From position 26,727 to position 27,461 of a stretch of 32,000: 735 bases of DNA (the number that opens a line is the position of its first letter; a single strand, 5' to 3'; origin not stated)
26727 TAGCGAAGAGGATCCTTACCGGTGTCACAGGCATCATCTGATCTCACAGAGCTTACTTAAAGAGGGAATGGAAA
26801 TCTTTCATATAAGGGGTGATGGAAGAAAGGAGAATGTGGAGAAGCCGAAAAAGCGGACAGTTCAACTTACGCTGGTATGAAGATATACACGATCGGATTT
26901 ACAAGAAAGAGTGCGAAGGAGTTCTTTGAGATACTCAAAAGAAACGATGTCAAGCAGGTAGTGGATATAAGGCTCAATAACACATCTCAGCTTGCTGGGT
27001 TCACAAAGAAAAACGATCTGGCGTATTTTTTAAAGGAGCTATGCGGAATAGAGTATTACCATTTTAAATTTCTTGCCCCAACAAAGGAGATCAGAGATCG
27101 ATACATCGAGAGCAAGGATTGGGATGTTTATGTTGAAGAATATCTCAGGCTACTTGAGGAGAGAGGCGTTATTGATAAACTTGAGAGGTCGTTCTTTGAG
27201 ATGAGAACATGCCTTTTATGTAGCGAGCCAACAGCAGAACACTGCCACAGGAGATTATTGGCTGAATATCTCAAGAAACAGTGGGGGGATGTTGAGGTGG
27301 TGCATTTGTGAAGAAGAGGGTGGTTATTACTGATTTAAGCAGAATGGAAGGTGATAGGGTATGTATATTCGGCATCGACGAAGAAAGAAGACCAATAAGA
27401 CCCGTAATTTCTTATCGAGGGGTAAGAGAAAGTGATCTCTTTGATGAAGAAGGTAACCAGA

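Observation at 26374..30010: Translationally coupled DUF488-DUF488-RecQ(extended) module: candidate undescribed nucleic-acid surveillance / defence (or mobile-element repair) system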

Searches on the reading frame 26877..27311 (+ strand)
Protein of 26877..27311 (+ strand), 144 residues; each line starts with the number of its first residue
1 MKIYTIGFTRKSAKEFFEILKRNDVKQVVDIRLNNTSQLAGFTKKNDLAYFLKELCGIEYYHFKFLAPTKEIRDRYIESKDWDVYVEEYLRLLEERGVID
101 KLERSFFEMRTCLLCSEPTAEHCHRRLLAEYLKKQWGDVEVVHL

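Call 4: search_protein_families(library=pfam, proteins=[window:26877-27311:+], max_evalue=0.01)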
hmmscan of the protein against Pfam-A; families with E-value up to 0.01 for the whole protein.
window:26877-27311:+ (144 aa): 3 families
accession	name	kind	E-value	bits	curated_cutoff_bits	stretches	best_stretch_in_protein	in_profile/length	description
PF04343.18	DUF488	-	7.4e-25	88.4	22.2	1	13-132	2-121/121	Domain of unknown function DUF488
PF22751.1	DUF488-N3a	-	9.7e-10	39.2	27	1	63-135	39-117/118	Active DUF488-N3 subclade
PF22752.1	DUF488-N3i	-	0.0053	17.7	27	1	65-136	42-115/131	Inactive DUF488-N3 subclade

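Call 30: search_protein_families(library=ncbifam, proteins=[window:26877-27311:+], max_evalue=0.01)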
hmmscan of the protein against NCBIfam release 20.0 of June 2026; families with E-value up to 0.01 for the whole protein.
window:26877-27311:+ (144 aa): 0 families

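Call 31: search_protein_families(library=padloc, proteins=[window:26877-27311:+], max_evalue=0.01)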
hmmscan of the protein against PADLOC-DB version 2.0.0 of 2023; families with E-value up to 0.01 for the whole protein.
window:26877-27311:+ (144 aa): 4 families
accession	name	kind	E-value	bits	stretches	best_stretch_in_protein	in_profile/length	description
PDLC04658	PDC-M45C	-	2e-60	200.8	1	1-144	1-144/145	-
PDLC04505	PDC-M19A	-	3.5e-20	70.6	1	3-143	151-293/294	-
PDLC04504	PDC-M19A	-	8.8e-14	49.4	1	3-134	91-223/234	-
PDLC04657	PDC-M45B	-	3.7e-11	41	1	2-139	5-140/204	-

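Call 32: search_solved_structures(query=window:26877-27311:+, max_evalue=1, show_alignments=2)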
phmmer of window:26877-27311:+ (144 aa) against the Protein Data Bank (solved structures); distinct sequences matched with E-value up to 1: 1.
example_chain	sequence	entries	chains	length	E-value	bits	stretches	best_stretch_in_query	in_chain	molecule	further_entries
4eo3_A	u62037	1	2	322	0.14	15.5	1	9-100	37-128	Bacterioferritin comigratory protein/NADH dehydrogenase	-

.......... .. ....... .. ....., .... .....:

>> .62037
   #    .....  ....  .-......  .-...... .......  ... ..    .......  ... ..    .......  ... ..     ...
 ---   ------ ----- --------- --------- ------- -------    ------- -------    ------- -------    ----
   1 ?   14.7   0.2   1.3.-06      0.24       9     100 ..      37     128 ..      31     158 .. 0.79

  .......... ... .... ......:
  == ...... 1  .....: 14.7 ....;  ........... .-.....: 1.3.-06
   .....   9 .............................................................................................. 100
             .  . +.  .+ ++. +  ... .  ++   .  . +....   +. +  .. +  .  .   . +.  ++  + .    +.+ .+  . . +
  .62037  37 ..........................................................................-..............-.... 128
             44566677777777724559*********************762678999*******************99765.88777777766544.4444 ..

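Call 43: find_homologous_proteins(query=window:26877-27311:+, max_evalue=0.001)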
Query window:26877-27311:+ (144 aa): 7335 proteins with E <= 0.001 among 7371 candidates; the best 120 are listed.
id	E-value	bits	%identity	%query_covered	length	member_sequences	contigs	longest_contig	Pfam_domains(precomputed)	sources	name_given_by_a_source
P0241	8.7e-92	323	100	100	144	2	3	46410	PF04343.19,PF22751.2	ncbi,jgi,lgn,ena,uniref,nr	ncbi:MAG: protein containing DUF488 [Candidatus Syntrophoarchaeum caldarius]|uniref:Protein containi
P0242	7.7e-79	281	83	100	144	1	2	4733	PF04343.19,PF22751.2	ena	-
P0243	2.7e-77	276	82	100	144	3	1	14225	PF04343.19,PF22751.2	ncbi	ncbi:MAG: DUF488 domain-containing protein [Candidatus Syntropharchaeia archaeon]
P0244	2.7e-77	276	83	100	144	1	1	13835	PF04343.19,PF22751.2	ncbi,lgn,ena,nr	ncbi:MAG: hypothetical protein SYNGOMJ08_00741 [Candidatus Syntrophoarchaeum sp. GoM_oil]|nr:MAG: hy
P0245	2.5e-73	263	78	100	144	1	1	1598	PF04343.19,PF22751.2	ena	-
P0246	1.0e-72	261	78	100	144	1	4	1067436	PF04343.19,PF22751.2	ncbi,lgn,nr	ncbi:MAG: DUF488 domain-containing protein [Methanosarcinales archaeon Met12]|nr:MAG: DUF488 domain-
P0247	1.8e-71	257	74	100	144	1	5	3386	PF04343.19,PF22751.2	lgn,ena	-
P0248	8.6e-71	254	74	100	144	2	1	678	PF04343.19,PF22751.2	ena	-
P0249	1.4e-70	254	74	100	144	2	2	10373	PF04343.19,PF22751.2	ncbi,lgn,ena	-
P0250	5.0e-70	252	76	100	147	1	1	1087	PF04343.19,PF22751.2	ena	-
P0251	5.4e-70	252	74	100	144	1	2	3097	PF04343.19,PF22751.2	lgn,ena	-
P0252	5.5e-70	252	78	100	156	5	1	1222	PF04343.19,PF22751.2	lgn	-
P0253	1.0e-69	251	74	100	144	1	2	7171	PF04343.19,PF22751.2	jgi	jgi:uncharacterized protein (DUF488 family)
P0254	1.4e-69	251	73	100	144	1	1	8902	PF04343.19,PF22751.2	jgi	jgi:uncharacterized protein (DUF488 family)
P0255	3.5e-69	249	75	100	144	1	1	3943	PF04343.19,PF22751.2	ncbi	-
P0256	7.2e-69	248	75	100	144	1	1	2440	PF04343.19,PF22751.2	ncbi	-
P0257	2.8e-68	246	72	100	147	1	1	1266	PF04343.19,PF22751.2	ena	-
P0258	3.0e-68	246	69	100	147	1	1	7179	PF04343.19,PF22751.2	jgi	-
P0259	3.7e-68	246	69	100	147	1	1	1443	PF04343.19,PF22751.2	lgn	-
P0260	5.1e-68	246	73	100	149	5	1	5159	PF04343.19,PF22751.2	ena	-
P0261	7.0e-68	245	74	100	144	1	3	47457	PF04343.19,PF22751.2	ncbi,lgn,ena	-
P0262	9.6e-68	245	73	100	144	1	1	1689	PF04343.19,PF22751.2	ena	-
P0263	1.4e-67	244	74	100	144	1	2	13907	PF04343.19,PF22751.2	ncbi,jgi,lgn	-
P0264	2.0e-67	244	73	100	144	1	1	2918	PF04343.19,PF22751.2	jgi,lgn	-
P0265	2.0e-67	244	73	100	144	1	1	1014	PF04343.19,PF22751.2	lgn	-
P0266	2.7e-67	243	72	100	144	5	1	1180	PF04343.19,PF22751.2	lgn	-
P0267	2.9e-67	243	74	100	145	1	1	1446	PF04343.19,PF22751.2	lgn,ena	-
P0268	2.9e-67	243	75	100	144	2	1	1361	PF04343.19,PF22751.2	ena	-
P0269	3.0e-67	243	73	100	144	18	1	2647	PF04343.19,PF22751.2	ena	-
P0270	3.5e-67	243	73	100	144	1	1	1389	PF04343.19,PF22751.2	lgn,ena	-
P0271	4.0e-67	243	72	100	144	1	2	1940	PF04343.19,PF22751.2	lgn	-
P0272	4.6e-67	242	72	100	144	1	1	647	PF04343.19,PF22751.2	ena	-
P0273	5.5e-67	242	74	100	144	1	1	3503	PF04343.19,PF22751.2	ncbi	-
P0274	6.3e-67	242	69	100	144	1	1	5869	PF04343.19,PF22751.2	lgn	-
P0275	7.3e-67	242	72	100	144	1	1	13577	PF04343.19,PF22751.2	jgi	-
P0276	8.4e-67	242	72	100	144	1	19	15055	PF04343.19,PF22751.2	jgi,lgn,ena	jgi:uncharacterized protein (DUF488 family)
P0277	9.1e-67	241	72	100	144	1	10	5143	PF04343.19,PF22751.2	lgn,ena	-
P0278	9.2e-67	241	72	100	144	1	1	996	PF04343.19,PF22751.2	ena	-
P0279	1.0e-66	241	72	100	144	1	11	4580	PF04343.19,PF22751.2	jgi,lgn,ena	-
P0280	1.1e-66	241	72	100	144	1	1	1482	PF04343.19,PF22751.2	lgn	-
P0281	1.2e-66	241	74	100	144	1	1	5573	PF04343.19,PF22751.2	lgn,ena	-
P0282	1.3e-66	241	72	100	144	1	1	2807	PF04343.19,PF22751.2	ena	-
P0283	1.4e-66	241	72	100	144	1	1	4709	PF04343.19,PF22751.2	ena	-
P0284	1.5e-66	241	71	100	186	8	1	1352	PF04343.19,PF22751.2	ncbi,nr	ncbi:MAG: DUF488 domain-containing protein, partial [Candidatus Methanoperedens sp.]|nr:DUF488 domai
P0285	1.6e-66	241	72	100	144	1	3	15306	PF04343.19,PF22751.2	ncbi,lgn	-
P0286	1.6e-66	241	72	100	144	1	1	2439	PF04343.19,PF22751.2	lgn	-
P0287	1.7e-66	241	72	100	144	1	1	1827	PF04343.19,PF22751.2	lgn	-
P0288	2.3e-66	240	72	100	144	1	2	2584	PF04343.19,PF22751.2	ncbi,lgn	-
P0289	2.4e-66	240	73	100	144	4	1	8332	PF04343.19,PF22751.2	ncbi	-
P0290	3.3e-66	240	72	100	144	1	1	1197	PF04343.19,PF22751.2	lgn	-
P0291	3.4e-66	240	72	100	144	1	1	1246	PF04343.19,PF22751.2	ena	-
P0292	3.9e-66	239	72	100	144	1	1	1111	PF04343.19,PF22751.2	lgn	-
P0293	4.3e-66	239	70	100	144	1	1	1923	PF04343.19,PF22751.2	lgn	-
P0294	4.5e-66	239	72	100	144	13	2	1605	PF04343.19,PF22751.2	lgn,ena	-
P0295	4.5e-66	239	72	100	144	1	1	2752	PF04343.19,PF22751.2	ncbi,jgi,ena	jgi:uncharacterized protein (DUF488 family)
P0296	5.4e-66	239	65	100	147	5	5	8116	PF04343.19,PF22751.2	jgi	-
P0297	5.9e-66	239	72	100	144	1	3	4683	PF04343.19,PF22751.2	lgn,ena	-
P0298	8.5e-66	238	72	100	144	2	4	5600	PF04343.19,PF22751.2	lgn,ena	-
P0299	1.2e-65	238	72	100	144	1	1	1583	PF04343.19,PF22751.2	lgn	-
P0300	1.3e-65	238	72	100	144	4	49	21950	PF04343.19,PF22751.2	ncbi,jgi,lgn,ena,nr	ncbi:MAG: hypothetical protein CO114_05415 [Euryarchaeota archaeon CG_4_9_14_3_um_filter_38_12]|nr:M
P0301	1.4e-65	238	72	100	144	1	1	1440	PF04343.19,PF22751.2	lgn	-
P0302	1.5e-65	237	72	100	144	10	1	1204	PF04343.19,PF22751.2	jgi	-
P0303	1.6e-65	237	71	100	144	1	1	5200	PF04343.19,PF22751.2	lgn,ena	-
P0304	3.0e-65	237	72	100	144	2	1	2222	PF04343.19,PF22751.2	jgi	-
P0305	3.0e-65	237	69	100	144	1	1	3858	PF04343.19,PF22751.2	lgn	-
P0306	3.1e-65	236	69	100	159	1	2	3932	PF04343.19,PF22751.2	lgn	-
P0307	4.7e-65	236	69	100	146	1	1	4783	PF04343.19,PF22751.2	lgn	-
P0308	4.9e-65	236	69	100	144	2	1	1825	PF04343.19,PF22751.2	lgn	-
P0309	5.7e-65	236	73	100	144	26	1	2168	PF04343.19,PF22751.2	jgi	-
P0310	9.5e-65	235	69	100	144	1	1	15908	PF04343.19,PF22751.2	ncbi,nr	ncbi:MAG: DUF488 domain-containing protein [Candidatus Altiarchaeota archaeon]|nr:DUF488 domain-cont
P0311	1.4e-64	234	72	100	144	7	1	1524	PF04343.19,PF22751.2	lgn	-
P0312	1.6e-64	234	69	100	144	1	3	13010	PF04343.19,PF22751.2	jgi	jgi:uncharacterized protein (DUF488 family)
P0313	2.9e-64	233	70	100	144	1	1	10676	PF04343.19,PF22751.2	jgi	-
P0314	3.4e-64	233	72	100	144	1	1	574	PF04343.19,PF22751.2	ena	-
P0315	7.2e-64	232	75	92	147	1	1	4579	PF04343.19,PF22751.2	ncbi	-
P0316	1.0e-63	232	69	100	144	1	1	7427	PF04343.19,PF22751.2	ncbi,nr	ncbi:MAG: DUF488 domain-containing protein [ANME-2 cluster archaeon]|nr:MAG: DUF488 domain-containin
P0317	1.6e-63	231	70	100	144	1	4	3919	PF04343.19,PF22751.2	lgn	-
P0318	1.6e-63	231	65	100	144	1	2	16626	PF04343.19,PF22751.2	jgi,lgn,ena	jgi:uncharacterized protein (DUF488 family)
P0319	2.6e-63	230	71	100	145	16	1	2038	PF04343.19,PF22751.2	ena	-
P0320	5.2e-63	229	69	100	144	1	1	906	PF04343.19,PF22751.2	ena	-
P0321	6.9e-63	229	67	100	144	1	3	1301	PF04343.19,PF22751.2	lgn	-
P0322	9.1e-63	228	67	100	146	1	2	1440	PF04343.19,PF22751.2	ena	-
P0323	1.7e-62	228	69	100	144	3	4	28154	PF04343.19,PF22751.2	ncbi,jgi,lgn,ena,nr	ncbi:MAG: DUF488 domain-containing protein [Candidatus Altiarchaeota archaeon]|nr:DUF488 domain-cont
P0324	1.7e-62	228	67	100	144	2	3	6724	PF04343.19,PF22751.2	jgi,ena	-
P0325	1.9e-62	227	68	100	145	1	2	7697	PF04343.19,PF22751.2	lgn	-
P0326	2.5e-62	227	65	100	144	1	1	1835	PF04343.19,PF22751.2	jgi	-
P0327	3.0e-62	227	68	100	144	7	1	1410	PF04343.19,PF22751.2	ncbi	-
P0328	5.5e-62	226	69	100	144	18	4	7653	PF04343.19,PF22751.2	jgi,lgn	jgi:uncharacterized protein (DUF488 family)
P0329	7.9e-62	225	65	100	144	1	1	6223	PF04343.19,PF22751.2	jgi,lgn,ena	-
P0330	9.4e-62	225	68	100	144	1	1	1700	PF04343.19,PF22751.2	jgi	jgi:uncharacterized protein (DUF488 family)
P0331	1.2e-61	225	69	100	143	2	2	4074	PF04343.19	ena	-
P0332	1.5e-61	225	66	100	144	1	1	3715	PF04343.19,PF22751.2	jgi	-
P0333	1.5e-61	224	67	100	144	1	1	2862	PF04343.19,PF22751.2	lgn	-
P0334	1.6e-61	224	68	100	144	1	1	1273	PF04343.19,PF22751.2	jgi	-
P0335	1.7e-61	224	67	100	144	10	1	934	PF04343.19,PF22751.2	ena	-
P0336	3.2e-61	223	65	100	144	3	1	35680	PF04343.19,PF22751.2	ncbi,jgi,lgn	-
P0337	3.4e-61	223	65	100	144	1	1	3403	PF04343.19,PF22751.2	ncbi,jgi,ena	-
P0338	6.4e-61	222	65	100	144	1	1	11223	PF04343.19,PF22751.2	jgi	-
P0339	4.3e-60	220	63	100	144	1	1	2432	PF04343.19,PF22751.2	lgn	-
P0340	4.6e-60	220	65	100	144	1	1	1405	PF04343.19,PF22751.2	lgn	-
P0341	7.5e-60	219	63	100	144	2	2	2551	PF04343.19,PF22751.2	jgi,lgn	-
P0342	1.5e-59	218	64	99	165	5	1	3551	PF04343.19,PF22751.2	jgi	jgi:uncharacterized protein (DUF488 family)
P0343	1.5e-59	218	65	100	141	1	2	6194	PF04343.19,PF22751.2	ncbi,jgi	ncbi:MAG: DUF488 domain-containing protein [Methanobacterium sp.]|jgi:uncharacterized protein (DUF48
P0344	1.8e-59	218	68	100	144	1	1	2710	PF04343.19,PF22751.2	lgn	-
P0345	3.3e-59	217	62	100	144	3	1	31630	PF04343.19,PF22751.2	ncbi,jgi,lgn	-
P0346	8.0e-59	216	64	100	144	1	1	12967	PF04343.19,PF22751.2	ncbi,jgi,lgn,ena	-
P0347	9.9e-59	215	61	100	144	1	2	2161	PF04343.19,PF22751.2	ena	-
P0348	1.3e-58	215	65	100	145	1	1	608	PF04343.19,PF22751.2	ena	-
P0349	1.4e-58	215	63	100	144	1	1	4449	PF04343.19,PF22751.2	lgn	-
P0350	1.8e-58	215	60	100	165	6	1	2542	PF04343.19,PF22751.2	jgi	-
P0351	3.5e-58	214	63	100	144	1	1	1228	PF04343.19,PF22751.2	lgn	-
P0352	6.6e-58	213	63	100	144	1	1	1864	PF04343.19,PF22751.2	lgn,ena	-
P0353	1.0e-57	212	65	100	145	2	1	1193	PF04343.19,PF22751.2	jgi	-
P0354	1.8e-57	211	64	100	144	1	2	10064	PF04343.19,PF22751.2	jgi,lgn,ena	-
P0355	1.8e-57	211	61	100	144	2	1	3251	PF04343.19,PF22751.2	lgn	-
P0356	1.9e-57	211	67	100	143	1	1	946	PF04343.19,PF22751.2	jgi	-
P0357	2.4e-57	211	62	100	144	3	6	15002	PF04343.19,PF22751.2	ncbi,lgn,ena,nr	ncbi:MAG: DUF488 domain-containing protein [Methanosarcinaceae archaeon]|nr:DUF488 domain-containing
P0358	3.2e-57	211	64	100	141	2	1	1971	PF04343.19,PF22751.2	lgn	-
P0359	3.8e-57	210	64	100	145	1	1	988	PF04343.19,PF22751.2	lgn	-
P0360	4.5e-57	210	63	100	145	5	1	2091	PF04343.19,PF22751.2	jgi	-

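Call 48: search_solved_structures(query=A3, max_evalue=10)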
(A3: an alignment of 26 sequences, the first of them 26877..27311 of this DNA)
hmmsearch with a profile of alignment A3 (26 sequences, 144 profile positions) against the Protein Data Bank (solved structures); distinct sequences matched with E-value up to 10: 3.
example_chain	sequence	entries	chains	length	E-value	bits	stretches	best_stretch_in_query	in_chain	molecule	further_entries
4eo3_A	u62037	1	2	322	0.28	14.4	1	24-99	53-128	Bacterioferritin comigratory protein/NADH dehydrogenase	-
3b6z_A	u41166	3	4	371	0.89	12.8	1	17-67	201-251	Enoyl reductase | Lovastatin nonaketide synthase, enoyl reductase component lovC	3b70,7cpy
3gqv_A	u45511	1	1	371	0.89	12.8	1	17-67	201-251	Enoyl reductase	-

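Call 55: predict_structure(alignment_id=A3)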
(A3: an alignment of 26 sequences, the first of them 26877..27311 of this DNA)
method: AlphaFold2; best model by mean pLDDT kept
length: 144 residues; sequences in the alignment: 26
mean_pLDDT: 89.6   pTM: 0.84
mean pLDDT of the five models: 89.6, 89.2, 88.3, 86.3, 85.3
residues with pLDDT >= 90: 111; 70-90: 21; 50-70: 4; < 50: 8
segments of 3 or more residues with pLDDT < 50: 38-45
pLDDT, mean of each block of 10 residues (from residue 1): 91 91 96 67 62 93 94 93 96 96 94 91 93 94 95
secondary structure, 60 per line:
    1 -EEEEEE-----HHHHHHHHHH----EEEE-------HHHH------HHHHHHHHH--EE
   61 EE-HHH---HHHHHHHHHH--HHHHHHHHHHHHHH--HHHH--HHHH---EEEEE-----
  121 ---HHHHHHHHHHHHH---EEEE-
elements in order: E2-7 H13-22 E27-30 H38-41 H48-56 E59-62 H70-79 H82-95 H98-101 H104-107 E111-115 H124-136 E140-143

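Call 59: fold_search(model_id=the predicted structure, library=pdb)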
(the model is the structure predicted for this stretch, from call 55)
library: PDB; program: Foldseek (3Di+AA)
matches with E <= 10: 711; with E <= 0.001: 0
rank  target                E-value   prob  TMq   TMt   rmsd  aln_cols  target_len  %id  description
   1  9pzg_W                1.0e-02  0.84  0.36  0.22   7.2       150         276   14  Bacterial ribosomal 2'-O-methyltransferase RsmI in complex with the small ribosomal subunit (released 2025-09-24)
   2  3hh1_B                1.3e-02  0.91  0.38  0.45   7.9       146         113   11  The Structure of a Tetrapyrrole methylase family protein domain from Chlorobium tepidum TLS (released 2009-07-07)
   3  7lts_A                1.4e-02  0.93  0.41  0.26   6.6       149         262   11  Structure of the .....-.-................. (SonM mutant R67A) and RiPP precursor (SonA) heteromeric complex (with SAH) (released 2021-09-29)
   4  3nd1_A                2.0e-02  0.69  0.38  0.26   6.9       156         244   17  Crystal structure of Precorrin-6A synthase from Rhodobacter capsulatus (released 2011-06-08)
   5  3kwp                  2.1e-02  0.89  0.40  0.28   5.9       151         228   12  Crystal structure of putative methyltransferase from Lactobacillus brevis (released 2009-12-15)
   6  9ch2_C                3.6e-02  0.82  0.38  0.25   6.7       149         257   11  Structure of the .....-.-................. (SonM) and RiPP precursor (SonA-L63D) heteromeric complex (released 2025-01-29)
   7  1iu9                  3.9e-02  0.54  0.31  0.37   6.7       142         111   13  Crystal structure of the C-terminal domain of aspartate racemase from Pyrococcus horikoshii OT3 (released 2003-09-09)
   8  7twk_B                4.4e-02  0.60  0.37  0.17   7.0       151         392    7  Structure of a borosin methyltransferase from Mycena rosella with native peptide (MroMA1) in complex with SAH (released 2022-11-02)
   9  1g5r                  4.4e-02  0.21  0.28  0.27   9.3       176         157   12  THE THREE-DIMENSIONAL STRUCTURE OF ATP:CORRINOID ADENOSYLTRANSFERASE FROM SALMONELLA TYPHIMURIUM. APO FORM (released 2000-11-22)
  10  7ltc_A                5.0e-02  0.77  0.41  0.26   6.5       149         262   11  Structure of the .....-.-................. (SonM) and RiPP precursor (SonA) heteromeric complex (no cofactor) (released 2021-09-29)
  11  8zn5_I                5.4e-02  0.21  0.28  0.14  11.2       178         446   12  Crystal Structure of Designed Clock Protein KaiC (released 2025-04-16)
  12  2dxv_A                5.8e-02  0.77  0.41  0.25   8.6       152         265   16  Crystal structure of Glu54 to His mutant of Diphthine synthase (released 2007-03-01)
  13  2e08_A                5.8e-02  0.69  0.40  0.24   8.1       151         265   15  Crystal structure of Glu140 to Lys mutant of Diphthine synthase (released 2007-04-02)
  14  8zn5_A                5.8e-02  0.30  0.30  0.15   8.7       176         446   13  Crystal Structure of Designed Clock Protein KaiC (released 2025-04-16)
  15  8xj3_A                6.1e-02  0.75  0.47  0.32   5.3       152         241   13  Crystal structure of methyltransferase CbiL from Akkermansia muciniphila (released 2024-06-05)
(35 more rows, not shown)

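Call 91: find_encoding_contigs(protein=P0261, flank=7000, max_places=1)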
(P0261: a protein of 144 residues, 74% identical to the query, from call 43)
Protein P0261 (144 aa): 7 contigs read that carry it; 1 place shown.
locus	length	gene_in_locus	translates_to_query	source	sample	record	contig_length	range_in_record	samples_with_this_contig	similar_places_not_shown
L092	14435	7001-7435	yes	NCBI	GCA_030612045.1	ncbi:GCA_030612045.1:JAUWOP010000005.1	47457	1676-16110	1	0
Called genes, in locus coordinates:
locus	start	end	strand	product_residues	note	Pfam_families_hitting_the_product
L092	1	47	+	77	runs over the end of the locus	PF10047:DUF2281 (weak)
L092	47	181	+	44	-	-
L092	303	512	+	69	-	PF04255:DUF433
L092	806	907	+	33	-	-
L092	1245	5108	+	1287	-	PF00580:UvrD-helicase (weak), PF13086:AAA_11, PF13245:AAA_19 (weak), PF13604:AAA_30 (weak), PF13087:AAA_12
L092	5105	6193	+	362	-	PF18741:MTES_1575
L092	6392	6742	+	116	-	PF04343:DUF488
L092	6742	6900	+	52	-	-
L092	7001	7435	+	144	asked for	PF04343:DUF488, PF22751:DUF488-N3a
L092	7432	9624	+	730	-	PF00270:DEAD, PF00271:Helicase_C, PF16124:RecQ_Zn_bind, PF09382:RQC, PF00570:HRDC, PF14493:HTH_40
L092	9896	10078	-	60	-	-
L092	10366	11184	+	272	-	PF01975:SurE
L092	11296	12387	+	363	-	PF00083:Sugar_tr (weak), PF07690:MFS_1, PF11700:ATG22 (weak), PF12832:MFS_1_like (weak), PF07690:MFS_1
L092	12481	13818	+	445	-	PF10396:TrmE_N, PF12631:MnmE_helical, PF00025:Arf (faint), PF00009:GTP_EFTU (faint), PF00350:Dynamin_N (faint), PF01926:MMR_HSR1, PF02421:FeoB_N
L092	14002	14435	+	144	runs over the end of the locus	PF00582:Usp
